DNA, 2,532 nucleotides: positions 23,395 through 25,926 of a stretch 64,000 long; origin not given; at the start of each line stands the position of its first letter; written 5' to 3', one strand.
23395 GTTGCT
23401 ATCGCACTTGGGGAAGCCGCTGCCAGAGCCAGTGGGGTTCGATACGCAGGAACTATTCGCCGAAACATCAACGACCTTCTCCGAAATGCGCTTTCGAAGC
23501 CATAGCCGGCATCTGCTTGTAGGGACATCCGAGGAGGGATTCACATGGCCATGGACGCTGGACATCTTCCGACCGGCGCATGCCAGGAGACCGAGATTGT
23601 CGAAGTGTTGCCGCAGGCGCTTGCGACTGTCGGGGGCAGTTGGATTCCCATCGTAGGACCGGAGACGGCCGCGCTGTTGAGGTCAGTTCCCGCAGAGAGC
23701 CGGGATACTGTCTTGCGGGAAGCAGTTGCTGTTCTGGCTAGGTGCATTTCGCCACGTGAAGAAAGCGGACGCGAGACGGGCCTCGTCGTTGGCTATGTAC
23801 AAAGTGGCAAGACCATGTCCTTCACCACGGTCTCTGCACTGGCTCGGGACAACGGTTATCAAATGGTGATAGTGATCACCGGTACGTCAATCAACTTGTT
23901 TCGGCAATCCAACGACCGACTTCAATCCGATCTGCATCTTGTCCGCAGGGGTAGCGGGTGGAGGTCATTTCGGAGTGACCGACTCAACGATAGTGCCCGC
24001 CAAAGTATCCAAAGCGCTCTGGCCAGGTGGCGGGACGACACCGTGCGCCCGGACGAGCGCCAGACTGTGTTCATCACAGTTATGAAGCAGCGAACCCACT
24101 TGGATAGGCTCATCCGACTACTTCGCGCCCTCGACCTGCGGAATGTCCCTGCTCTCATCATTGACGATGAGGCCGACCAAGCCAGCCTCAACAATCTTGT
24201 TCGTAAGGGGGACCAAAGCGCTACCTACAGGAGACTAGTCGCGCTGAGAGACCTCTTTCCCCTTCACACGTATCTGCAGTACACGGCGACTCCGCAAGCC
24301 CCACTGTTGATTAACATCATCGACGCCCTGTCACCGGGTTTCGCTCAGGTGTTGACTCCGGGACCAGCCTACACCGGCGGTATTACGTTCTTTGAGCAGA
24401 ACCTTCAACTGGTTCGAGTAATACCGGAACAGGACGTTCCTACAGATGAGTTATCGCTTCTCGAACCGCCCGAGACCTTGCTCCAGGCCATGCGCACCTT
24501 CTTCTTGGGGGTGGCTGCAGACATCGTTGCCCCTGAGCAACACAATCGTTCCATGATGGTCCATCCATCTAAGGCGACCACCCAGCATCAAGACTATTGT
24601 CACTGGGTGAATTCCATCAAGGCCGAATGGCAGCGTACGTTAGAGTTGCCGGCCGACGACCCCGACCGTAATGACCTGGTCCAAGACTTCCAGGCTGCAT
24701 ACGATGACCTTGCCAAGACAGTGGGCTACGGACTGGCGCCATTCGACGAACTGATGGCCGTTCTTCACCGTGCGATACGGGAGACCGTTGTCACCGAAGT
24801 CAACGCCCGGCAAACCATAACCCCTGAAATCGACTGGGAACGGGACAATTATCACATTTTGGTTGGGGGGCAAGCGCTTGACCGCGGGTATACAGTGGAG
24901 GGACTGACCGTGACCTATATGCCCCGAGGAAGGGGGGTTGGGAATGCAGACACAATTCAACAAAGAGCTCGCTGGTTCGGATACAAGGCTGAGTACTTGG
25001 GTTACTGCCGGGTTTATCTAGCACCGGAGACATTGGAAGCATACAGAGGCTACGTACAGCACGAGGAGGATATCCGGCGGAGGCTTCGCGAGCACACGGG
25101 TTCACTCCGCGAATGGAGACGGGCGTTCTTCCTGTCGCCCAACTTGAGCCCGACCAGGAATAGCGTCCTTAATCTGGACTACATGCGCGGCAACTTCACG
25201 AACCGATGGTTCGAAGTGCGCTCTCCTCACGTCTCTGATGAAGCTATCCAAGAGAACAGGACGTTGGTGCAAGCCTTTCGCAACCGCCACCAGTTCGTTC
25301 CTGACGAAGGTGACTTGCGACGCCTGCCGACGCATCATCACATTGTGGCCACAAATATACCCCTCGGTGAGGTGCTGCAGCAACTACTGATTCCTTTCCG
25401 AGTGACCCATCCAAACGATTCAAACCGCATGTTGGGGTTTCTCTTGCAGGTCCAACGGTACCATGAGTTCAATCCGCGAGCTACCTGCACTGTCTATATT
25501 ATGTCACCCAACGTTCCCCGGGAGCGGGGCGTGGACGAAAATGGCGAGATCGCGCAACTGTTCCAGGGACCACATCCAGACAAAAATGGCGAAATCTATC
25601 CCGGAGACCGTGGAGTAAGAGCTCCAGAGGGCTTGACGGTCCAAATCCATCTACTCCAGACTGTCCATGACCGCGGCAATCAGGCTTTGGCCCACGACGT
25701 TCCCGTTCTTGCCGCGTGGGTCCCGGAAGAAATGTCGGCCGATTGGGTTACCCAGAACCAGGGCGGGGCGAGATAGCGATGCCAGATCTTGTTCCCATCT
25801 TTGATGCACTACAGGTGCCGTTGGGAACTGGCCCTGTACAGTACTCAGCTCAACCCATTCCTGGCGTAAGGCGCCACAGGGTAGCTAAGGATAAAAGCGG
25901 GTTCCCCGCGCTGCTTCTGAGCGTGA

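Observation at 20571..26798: Four-gene Dcm / GHKL(MORC-like) ATPase / Z1 SF2-like ATPase / PD-(D/E)XK nuclease operon: predicted ATP-dependent restriction-defence system without experimental description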

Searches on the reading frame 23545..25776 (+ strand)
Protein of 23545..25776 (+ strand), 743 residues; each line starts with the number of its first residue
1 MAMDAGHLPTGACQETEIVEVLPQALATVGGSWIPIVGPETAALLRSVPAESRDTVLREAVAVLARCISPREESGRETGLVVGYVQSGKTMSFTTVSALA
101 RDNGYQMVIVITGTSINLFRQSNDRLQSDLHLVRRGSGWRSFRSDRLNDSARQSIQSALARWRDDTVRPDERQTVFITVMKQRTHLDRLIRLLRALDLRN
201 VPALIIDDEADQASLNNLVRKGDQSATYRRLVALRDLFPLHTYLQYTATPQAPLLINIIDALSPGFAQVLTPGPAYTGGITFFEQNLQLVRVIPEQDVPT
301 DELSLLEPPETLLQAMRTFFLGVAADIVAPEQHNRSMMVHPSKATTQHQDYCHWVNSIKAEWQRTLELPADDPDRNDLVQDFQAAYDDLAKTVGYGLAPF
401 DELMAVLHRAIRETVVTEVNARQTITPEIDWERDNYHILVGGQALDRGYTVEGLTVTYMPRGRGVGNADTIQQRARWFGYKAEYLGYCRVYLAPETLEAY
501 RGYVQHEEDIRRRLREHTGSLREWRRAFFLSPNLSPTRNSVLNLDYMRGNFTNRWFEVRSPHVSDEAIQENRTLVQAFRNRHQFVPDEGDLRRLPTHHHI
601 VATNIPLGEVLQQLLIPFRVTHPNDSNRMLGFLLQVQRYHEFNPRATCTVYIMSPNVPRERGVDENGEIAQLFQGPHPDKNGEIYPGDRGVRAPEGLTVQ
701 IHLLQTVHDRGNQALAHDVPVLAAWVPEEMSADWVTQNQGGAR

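Call 3: search_protein_families(library=pfam, proteins=[window:23545-25776:+], max_evalue=0.01)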
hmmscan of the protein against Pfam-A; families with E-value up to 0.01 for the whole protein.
window:23545-25776:+ (743 aa): 2 families
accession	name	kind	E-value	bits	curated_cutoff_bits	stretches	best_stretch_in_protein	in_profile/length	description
PF10593.14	Z1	-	3.2e-39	135.3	25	1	312-518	2-208/228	Z1 domain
PF13191.12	AAA_16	-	0.0038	18.2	32.6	1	62-216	10-150/167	AAA ATPase domain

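Call 4: search_protein_families(library=padloc, proteins=[window:23545-25776:+], max_evalue=0.01)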
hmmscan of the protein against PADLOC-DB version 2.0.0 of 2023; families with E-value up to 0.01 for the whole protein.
window:23545-25776:+ (743 aa): 2 families
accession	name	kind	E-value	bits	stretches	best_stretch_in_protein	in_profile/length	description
PDLC03202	Helicase_II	-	1.5e-52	176.8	1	54-545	19-469/621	Type II helicase domain protein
PDLC02205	MzaC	-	6.9e-23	78.5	2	435-514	572-649/952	-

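Call 5: search_protein_families(library=ncbifam, proteins=[window:23545-25776:+], max_evalue=0.01)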
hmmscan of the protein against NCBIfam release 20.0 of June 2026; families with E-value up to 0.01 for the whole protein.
window:23545-25776:+ (743 aa): 1 family
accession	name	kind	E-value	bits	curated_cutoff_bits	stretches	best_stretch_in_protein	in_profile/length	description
NF041933.1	MzaC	equivalog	1e-27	96.6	1500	2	308-516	429-642/806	MZA anti-phage system associated Z1 domain-containing protein MzaC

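Call 7: search_solved_structures(query=window:23545-25776:+, max_evalue=1, show_alignments=1)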
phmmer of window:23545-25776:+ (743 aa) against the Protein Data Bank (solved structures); distinct sequences matched with E-value up to 1: 10.
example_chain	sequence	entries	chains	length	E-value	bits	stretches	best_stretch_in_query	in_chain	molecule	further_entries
7ub4_A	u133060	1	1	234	0.38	12.2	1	331-408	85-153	Pyridoxal phosphate homeostasis protein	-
7uax_A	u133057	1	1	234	0.38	12.2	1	331-408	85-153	Pyridoxal phosphate homeostasis protein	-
7uat_A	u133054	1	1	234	0.38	12.2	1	331-408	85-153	Pyridoxal phosphate homeostasis protein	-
1w8g_A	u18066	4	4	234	0.38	12.2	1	331-408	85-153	HYPOTHETICAL UPF0001 PROTEIN YGGS | Pyridoxal phosphate homeostasis protein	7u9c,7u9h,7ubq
7ubp_A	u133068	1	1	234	0.45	12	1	331-408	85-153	Pyridoxal phosphate homeostasis protein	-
7ub8_A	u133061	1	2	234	0.45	12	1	331-408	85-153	Pyridoxal phosphate homeostasis protein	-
7uau_A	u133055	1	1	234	0.45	12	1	331-408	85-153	Pyridoxal phosphate homeostasis protein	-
6u18_A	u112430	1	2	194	0.72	11.3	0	549-582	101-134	Erythromycin resistance repressor protein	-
5xte_F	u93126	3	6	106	0.82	11.1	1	159-199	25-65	Cytochrome b-c1 complex subunit 7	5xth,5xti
9cg3_F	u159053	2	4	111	0.9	11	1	159-199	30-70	Cytochrome b-c1 complex subunit 7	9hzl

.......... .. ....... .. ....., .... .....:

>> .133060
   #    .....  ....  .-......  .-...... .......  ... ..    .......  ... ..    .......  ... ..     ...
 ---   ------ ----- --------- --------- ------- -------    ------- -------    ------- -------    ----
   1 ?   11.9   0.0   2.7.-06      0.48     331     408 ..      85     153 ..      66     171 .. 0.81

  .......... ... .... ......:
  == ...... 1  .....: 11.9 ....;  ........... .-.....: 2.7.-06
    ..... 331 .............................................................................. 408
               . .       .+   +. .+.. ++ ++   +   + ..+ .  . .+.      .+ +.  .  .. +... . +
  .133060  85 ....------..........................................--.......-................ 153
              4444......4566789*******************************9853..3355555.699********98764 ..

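Call 27: find_homologous_proteins(query=window:23545-25776:+, max_evalue=0.00001)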
Query window:23545-25776:+ (743 aa): 7969 proteins with E <= 0.00001 among 8000 candidates; the best 120 are listed.
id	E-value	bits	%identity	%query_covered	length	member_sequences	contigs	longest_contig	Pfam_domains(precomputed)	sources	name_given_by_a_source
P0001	0.0e+0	1709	100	100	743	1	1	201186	PF10593.15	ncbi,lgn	ncbi:MAG: Z1 domain-containing protein [Betaproteobacteria bacterium]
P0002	2.2e-291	987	61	98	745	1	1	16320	PF10593.15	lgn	-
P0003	3.1e-288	976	60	98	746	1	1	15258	PF10593.15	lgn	-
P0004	1.8e-284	964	61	95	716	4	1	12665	PF10593.15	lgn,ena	-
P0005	6.7e-284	962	60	97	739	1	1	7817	PF10593.15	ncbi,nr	ncbi:MAG: Z1 domain-containing protein [Candidatus Hydrogenedentes bacterium]|nr:Z1 domain-containin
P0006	2.8e-281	953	60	98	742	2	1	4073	PF10593.15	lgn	-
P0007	2.3e-280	950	59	98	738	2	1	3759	PF10593.15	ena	-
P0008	7.6e-280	949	60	95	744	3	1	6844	PF10593.15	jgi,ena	-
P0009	2.0e-279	947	60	98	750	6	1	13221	PF10593.15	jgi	jgi:Z1 domain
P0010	8.3e-279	945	58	98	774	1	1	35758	PF10593.15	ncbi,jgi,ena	-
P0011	1.1e-277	941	60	95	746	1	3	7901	PF10593.15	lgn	-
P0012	3.1e-275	933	60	95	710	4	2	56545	PF10593.15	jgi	jgi:hypothetical protein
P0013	9.7e-274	928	59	98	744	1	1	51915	PF10593.15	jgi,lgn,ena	jgi:hypothetical protein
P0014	9.6e-272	922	58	96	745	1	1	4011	PF10593.15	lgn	-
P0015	3.8e-270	916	58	96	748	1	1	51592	PF10593.15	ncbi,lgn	-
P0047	1.3e-244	832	54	95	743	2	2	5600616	PF10593.15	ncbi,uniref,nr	ncbi:Z1 domain-containing protein [Thermosporothrix hazakensis]|uniref:Z1 domain-containing protein 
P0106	3.1e-232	791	52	98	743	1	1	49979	PF10593.15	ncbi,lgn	ncbi:MAG: Z1 domain-containing protein [Bacteroidota bacterium]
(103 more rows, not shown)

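Call 28: find_encoding_contigs(protein=P0047, flank=8000, max_places=2)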
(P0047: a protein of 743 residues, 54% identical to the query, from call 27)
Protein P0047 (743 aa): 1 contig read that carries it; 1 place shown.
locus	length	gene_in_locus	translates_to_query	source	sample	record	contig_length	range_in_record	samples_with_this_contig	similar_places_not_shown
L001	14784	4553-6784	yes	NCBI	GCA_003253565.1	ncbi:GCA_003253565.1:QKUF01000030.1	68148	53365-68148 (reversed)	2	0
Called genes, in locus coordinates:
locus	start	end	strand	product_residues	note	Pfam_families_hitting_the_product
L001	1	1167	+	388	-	PF04607:RelA_SpoT, PF02824:TGS, PF13291:ACT_4 (weak), PF01842:ACT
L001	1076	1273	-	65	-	-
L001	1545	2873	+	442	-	PF00145:DNA_methylase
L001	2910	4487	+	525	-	PF13589:HATPase_c_3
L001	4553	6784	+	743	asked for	PF10593:Z1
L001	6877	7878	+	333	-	PF14390:DUF4420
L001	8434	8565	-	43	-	-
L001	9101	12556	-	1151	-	PF13091:PLDc_2, PF00176:SNF2-rel_dom (weak), PF00271:Helicase_C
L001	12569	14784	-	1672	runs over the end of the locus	PF02384:N6_Mtase (faint), PF20473:MmeI_Mtase (faint), PF07669:Eco57I, PF12950:TaqI_C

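Call 29: find_encoding_contigs(protein=P0106, flank=8000, max_places=2)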
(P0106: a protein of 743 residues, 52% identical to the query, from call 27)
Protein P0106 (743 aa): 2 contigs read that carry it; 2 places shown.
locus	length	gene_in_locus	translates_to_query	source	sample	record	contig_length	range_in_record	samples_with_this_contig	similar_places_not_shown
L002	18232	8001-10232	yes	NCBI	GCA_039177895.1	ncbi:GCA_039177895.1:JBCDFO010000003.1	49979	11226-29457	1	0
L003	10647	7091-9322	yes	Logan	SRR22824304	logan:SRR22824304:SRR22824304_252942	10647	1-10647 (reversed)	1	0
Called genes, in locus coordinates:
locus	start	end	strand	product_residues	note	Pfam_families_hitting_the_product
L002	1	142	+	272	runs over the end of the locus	PF01553:Acyltransferase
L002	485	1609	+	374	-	PF00589:Phage_integrase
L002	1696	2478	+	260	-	-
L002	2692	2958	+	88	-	-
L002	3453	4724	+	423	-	PF13148:DUF3987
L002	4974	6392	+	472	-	PF00145:DNA_methylase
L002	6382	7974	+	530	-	PF13589:HATPase_c_3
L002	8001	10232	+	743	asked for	PF10593:Z1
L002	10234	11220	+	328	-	PF14390:DUF4420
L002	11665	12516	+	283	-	PF01609:DDE_Tnp_1, PF13612:DDE_Tnp_1_3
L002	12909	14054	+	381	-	PF00438:S-AdoMet_synt_N, PF02772:S-AdoMet_synt_M, PF02773:S-AdoMet_synt_C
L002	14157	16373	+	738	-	PF00133:tRNA-synt_1, PF01406:tRNA-synt_1e (faint), PF09334:tRNA-synt_1g, PF00133:tRNA-synt_1, PF19303:Anticodon_3 (weak), PF03483:B3_4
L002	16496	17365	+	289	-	PF02653:BPD_transp_2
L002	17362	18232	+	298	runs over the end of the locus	PF02653:BPD_transp_2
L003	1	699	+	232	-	?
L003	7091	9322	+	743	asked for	PF10593:Z1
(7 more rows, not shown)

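Call 30: find_encoding_contigs(protein=P0010, flank=8000, max_places=2)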
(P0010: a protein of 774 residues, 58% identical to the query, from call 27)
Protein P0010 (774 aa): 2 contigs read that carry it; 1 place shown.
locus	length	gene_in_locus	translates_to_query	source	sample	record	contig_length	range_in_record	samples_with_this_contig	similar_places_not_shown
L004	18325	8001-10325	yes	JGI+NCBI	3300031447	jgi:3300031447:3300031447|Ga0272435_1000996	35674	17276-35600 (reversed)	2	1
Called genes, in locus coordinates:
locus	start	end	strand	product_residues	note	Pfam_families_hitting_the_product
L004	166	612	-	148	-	-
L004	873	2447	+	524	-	PF05598:DUF772 (weak), PF01609:DDE_Tnp_1 (weak), PF13751:DDE_Tnp_1_6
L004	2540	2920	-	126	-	-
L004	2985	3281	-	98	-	-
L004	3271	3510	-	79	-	-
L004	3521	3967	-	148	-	-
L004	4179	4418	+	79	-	PF12844:HTH_19, PF13560:HTH_31, PF01381:HTH_3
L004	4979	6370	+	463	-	PF00145:DNA_methylase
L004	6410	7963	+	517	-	PF13589:HATPase_c_3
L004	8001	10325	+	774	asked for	PF10593:Z1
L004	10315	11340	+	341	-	PF14390:DUF4420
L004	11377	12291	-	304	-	-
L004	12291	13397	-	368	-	-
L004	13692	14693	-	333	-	PF00589:Phage_integrase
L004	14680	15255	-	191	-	PF00583:Acetyltransf_1, PF13673:Acetyltransf_10 (weak), PF13508:Acetyltransf_7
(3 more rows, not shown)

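Call 32: find_related_loci(query=A1, collection=genome_contigs, flank=8000)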
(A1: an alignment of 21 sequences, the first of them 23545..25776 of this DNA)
Query A1 (743 aa) in genome_contigs; peptide patterns used: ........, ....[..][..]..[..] (x = any residue, [..] = any of these).
579 stretches matched a pattern; 554 encode a relative of the query (tblastn E <= 1e-3); the best 80 are kept; 80 distinct loci.
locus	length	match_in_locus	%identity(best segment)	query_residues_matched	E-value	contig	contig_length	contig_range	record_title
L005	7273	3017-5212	59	15-739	0e+0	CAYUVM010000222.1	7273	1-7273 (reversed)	MAG TPA_asm: uncultured Cytophagia bacterium isolate SRP173033_co3_178 genome assembly, contig: NODE_14833_length_7273_c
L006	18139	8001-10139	58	33-740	0e+0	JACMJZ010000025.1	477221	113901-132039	MAG: Pyrinomonadaceae bacterium isolate ES-bin-189 ES-bin-189-contig-k141_8576764, whole genome shotgun sequence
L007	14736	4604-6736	54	31-737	0e+0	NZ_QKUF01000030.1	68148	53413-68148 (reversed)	Thermosporothrix hazakensis strain ATCC BAA-1881 EI42DRAFT_scaffold00030.30, whole genome shotgun sequence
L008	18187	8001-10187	54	17-742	0e+0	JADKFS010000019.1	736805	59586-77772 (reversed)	MAG: Candidatus Ribeiella danica isolate Ribe_BAT3C.183 tig01078810-10-7364730, whole genome shotgun sequence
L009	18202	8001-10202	51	15-740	0e+0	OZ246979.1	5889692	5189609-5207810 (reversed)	MAG: Candidatus Poribacteria bacterium isolate b1f05427-043e-45ba-8b49-4d0e3d1ba290 genome assembly, chromosome: 1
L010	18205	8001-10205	51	15-741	0e+0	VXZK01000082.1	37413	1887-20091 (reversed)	MAG: Candidatus Poribacteria bacterium isolate SB0670_bin_33 NODE_593_length_37413_cov_16.570614, whole genome shotgun s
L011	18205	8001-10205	51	15-741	0e+0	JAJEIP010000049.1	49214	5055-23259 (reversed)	MAG: Candidatus Poribacteria bacterium isolate p16x65bins.2 k141_396680, whole genome shotgun sequence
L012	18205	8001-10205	51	15-741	0e+0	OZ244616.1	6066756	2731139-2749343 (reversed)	MAG: Candidatus Poribacteria bacterium isolate e5250d40-67f0-410b-965f-0d198546f1b0 genome assembly, chromosome: 1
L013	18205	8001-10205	51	15-741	0e+0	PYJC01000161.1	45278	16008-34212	MAG: Candidatus Poribacteria bacterium isolate PCPOR1 Ga0206387_1161, whole genome shotgun sequence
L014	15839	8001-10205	53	9-741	0e+0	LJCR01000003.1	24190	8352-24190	Kouleothrix aurantiaca strain COM-B contig_3, whole genome shotgun sequence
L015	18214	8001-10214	51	10-739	0e+0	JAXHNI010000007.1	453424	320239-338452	MAG: Gammaproteobacteria bacterium isolate Salar_de_Ascotan_soil_MAG_ASO80 contig_2053_polypolish, whole genome shotgun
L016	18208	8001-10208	52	17-737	0e+0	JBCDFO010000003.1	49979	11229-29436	MAG: Bacteroidota bacterium isolate P01_H01_bin.110 k141_637828_length_49979_cov_48.7192, whole genome shotgun sequence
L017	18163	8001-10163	52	30-741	0e+0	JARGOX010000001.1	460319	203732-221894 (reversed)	MAG: Rhizobiaceae bacterium isolate bin_ji_oxhcr1.012 NODE_10_length_460319_cov_14.154385, whole genome shotgun sequence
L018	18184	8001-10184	51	21-739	0e+0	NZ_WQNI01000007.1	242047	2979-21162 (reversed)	Chelativorans alearense strain UJN715 scaffold7.1-size242047, whole genome shotgun sequence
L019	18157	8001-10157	52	30-739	0e+0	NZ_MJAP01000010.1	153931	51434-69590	Natronohydrobacter thiooxidans strain AH01 AH01_contig_10, whole genome shotgun sequence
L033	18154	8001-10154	50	30-739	0e+0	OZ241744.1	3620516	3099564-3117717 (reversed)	MAG: uncultured Candidatus Binatia bacterium isolate 1a802767-3803-4637-ab5b-ce8b9f0f9348 genome assembly, chromosome: 1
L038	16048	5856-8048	50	13-742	0e+0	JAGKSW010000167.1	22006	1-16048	MAG: Nostoc sp. TH1S01 contig-370-p2, whole genome shotgun sequence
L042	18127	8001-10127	49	33-741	0e+0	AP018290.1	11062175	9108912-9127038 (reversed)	Calothrix sp. NIES-4105 DNA, nearly complete genome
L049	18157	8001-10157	49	32-739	0e+0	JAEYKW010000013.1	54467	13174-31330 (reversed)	MAG: Bacillota bacterium isolate OH_HFB_467 k127_1846499, whole genome shotgun sequence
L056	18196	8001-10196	48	13-742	0e+0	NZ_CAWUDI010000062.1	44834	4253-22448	Calothrix sp. CCY 0018 isolate Calothrix CCY 0018 NODE_63_length_44834_cov_150.476831, whole genome shotgun sequence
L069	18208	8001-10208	48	17-743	0e+0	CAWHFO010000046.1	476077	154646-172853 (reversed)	MAG: uncultured Alphaproteobacteria bacterium isolate MFD00822.bin.2.182 genome assembly, contig: contig_36465, whole ge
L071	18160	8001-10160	48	25-739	0e+0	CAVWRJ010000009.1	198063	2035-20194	MAG: uncultured Acidobacteriota bacterium isolate MFD01213.bin.1.234 genome assembly, contig: contig_23918, whole genome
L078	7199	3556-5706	48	31-737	0e+0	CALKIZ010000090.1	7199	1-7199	MAG: uncultured Neomegalonema sp. isolate H1_Bin_Bin_59_1 genome assembly, contig: c_000000501470, whole genome shotgun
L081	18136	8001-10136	47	30-739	0e+0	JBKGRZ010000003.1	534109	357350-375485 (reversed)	Pseudescherichia vulneris strain HP-C_72b_B contig00003, whole genome shotgun sequence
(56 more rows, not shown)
